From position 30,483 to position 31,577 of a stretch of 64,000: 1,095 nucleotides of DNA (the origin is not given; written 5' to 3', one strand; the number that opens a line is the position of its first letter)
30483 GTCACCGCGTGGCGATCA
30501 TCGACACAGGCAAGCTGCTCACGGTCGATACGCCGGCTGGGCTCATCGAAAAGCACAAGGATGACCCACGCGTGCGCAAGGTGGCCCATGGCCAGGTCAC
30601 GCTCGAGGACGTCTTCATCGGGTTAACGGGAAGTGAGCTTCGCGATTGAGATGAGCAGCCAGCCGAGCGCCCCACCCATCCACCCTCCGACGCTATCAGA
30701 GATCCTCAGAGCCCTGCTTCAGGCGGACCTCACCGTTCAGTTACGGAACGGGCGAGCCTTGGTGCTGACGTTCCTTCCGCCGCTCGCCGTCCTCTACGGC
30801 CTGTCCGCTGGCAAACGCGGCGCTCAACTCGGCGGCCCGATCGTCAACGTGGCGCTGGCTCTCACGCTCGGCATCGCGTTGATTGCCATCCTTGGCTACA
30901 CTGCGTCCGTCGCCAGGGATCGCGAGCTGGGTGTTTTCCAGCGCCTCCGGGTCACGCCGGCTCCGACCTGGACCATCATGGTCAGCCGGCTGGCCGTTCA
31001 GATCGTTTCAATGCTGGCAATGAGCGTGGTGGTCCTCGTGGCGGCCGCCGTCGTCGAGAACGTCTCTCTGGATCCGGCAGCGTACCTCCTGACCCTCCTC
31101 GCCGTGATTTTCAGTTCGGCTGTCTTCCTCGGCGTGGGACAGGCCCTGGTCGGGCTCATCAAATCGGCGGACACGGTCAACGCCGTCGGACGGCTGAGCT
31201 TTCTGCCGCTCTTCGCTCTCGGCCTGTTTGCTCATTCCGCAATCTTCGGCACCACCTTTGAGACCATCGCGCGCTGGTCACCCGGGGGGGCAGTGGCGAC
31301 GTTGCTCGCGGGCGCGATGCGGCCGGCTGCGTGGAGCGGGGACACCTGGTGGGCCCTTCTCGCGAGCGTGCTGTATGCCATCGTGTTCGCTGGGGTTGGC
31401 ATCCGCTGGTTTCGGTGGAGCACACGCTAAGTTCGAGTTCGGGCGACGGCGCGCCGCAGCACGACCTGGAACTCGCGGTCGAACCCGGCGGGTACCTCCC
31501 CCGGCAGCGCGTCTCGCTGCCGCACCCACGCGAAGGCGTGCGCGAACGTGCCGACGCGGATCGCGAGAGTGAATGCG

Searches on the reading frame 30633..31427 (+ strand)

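Call 49: search_protein_families(library=pfam, proteins=[window:30633-31427:+], max_evalue=0.01)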
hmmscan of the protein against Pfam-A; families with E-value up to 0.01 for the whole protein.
window:30633-31427:+ (265 aa): 3 families
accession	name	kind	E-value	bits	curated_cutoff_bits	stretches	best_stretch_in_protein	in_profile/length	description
PF01061.29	ABC2_membrane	-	3.8e-14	53.2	26.9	1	25-217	3-198/211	ABC-2 type transporter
PF12698.13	ABC2_membrane_3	-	1.4e-10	41.3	31.6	1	78-255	168-340/347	ABC-2 family transporter protein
PF06182.17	ABC2_membrane_6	-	0.0084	16.4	22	0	79-171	40-133/229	ABC-2 family transporter protein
